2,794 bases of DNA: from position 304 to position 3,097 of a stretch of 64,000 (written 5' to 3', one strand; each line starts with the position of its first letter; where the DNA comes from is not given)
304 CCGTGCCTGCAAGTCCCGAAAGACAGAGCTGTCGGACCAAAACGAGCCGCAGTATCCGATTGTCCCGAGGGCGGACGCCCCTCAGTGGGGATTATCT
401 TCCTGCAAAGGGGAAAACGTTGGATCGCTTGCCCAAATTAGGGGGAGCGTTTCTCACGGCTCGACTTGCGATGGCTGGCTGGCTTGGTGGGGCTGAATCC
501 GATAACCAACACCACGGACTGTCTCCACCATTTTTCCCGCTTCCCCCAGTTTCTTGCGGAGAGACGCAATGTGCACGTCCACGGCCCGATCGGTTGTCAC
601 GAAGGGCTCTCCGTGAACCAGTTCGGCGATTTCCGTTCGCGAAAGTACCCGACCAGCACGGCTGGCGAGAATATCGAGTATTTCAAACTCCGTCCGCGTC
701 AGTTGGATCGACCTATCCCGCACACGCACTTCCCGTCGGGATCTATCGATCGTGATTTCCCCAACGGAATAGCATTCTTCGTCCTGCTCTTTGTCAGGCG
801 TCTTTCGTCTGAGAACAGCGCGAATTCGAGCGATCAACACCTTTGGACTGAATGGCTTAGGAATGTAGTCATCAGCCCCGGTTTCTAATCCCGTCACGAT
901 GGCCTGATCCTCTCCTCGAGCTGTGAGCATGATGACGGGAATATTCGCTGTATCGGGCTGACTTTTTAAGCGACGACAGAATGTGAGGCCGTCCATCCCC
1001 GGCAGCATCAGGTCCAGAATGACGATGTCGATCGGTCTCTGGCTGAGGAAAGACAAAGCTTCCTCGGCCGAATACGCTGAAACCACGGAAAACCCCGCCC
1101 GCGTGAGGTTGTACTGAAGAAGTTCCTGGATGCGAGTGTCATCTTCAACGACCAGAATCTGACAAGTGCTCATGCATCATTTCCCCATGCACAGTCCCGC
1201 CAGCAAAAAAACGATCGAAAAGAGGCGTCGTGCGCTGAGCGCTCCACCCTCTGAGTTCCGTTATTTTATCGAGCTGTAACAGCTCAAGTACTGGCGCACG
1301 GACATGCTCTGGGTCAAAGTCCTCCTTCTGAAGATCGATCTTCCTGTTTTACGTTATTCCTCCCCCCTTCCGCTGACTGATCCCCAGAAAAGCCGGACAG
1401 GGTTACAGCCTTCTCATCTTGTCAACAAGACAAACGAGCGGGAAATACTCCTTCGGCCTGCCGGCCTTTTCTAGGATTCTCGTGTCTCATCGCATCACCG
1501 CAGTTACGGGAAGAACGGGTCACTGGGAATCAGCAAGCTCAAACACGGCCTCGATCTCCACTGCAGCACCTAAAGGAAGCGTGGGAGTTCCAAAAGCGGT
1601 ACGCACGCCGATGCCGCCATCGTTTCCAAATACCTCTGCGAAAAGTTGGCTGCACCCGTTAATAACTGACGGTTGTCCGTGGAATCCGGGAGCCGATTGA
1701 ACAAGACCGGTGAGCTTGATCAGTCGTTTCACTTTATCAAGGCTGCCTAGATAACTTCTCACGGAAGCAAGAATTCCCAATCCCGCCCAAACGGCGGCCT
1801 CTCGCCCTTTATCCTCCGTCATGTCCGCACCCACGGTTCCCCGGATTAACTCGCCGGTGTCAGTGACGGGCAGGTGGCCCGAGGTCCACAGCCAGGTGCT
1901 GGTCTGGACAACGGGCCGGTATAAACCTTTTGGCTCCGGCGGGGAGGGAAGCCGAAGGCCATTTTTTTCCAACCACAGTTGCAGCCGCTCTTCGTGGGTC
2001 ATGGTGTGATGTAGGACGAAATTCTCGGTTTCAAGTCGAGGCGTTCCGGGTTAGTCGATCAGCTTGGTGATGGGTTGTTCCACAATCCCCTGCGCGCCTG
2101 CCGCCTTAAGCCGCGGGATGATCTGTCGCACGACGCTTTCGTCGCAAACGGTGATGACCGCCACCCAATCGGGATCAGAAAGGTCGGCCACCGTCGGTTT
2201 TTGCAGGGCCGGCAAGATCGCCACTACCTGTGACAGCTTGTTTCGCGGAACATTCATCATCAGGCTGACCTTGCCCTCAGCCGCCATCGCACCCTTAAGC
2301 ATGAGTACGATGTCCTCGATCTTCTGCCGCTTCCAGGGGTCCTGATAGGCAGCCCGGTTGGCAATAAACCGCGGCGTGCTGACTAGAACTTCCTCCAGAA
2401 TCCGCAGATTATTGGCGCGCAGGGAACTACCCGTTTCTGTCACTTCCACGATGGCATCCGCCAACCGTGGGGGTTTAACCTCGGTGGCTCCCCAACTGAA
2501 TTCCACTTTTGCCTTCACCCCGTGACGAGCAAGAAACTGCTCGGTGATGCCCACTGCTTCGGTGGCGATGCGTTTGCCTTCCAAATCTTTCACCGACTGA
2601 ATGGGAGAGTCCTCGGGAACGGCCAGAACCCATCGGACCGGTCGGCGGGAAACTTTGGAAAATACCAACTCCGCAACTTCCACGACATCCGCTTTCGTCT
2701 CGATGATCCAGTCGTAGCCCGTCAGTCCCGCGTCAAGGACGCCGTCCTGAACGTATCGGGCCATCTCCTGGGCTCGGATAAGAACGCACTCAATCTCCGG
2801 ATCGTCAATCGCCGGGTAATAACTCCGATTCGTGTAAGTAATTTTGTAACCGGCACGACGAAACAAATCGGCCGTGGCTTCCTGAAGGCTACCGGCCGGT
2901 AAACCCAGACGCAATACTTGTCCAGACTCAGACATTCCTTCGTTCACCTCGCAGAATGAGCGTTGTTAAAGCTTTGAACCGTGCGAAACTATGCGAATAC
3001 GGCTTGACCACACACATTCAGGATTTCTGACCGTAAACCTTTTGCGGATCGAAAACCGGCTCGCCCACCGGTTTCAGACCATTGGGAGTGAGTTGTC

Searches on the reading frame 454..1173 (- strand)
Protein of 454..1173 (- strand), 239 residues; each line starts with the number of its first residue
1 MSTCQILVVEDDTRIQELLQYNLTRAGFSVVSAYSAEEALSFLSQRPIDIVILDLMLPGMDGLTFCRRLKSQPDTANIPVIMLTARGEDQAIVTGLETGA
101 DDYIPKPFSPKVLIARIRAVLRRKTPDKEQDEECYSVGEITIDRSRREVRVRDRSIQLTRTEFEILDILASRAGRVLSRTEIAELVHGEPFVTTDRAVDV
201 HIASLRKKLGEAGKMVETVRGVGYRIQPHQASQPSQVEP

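Call 18: search_protein_families(library=pfam, proteins=[window:454-1173:-], max_evalue=0.001)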
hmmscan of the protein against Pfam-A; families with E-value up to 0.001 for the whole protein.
window:454-1173:- (239 aa): 3 families
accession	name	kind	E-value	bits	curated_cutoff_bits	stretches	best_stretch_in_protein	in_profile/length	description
PF00072.30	Response_reg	-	4.1e-31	107.9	30.2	1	6-118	1-111/111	Response regulator receiver domain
PF00486.34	Trans_reg_C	-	3.5e-25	88.3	26.2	1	154-226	2-77/77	Transcriptional regulatory protein, C terminal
PF23198.2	PDE8A_N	-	9.2e-05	22.8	29.6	1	7-87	14-95/147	PDE8A-like, N-terminal domain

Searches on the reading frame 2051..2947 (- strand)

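Call 18: search_protein_families(library=pfam, proteins=[window:2051-2947:-], max_evalue=0.001)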
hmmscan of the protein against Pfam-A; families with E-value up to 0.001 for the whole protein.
window:2051-2947:- (298 aa): 4 families
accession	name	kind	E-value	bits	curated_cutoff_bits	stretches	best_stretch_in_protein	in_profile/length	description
PF01634.23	HisG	-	4.3e-45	153.9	25.5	1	58-218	1-157/158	ATP phosphoribosyltransferase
PF08029.16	HisG_C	-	1e-26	93.2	23.5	1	223-295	1-73/73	HisG, C-terminal domain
PF12974.12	Phosphonate-bd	-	0.00023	21.1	27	1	101-131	82-112/242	ABC transporter, phosphonate, periplasmic substrate-binding protein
PF09084.16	NMT1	-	0.00047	20.5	20.5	1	66-141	38-114/216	NMT1/THI5 like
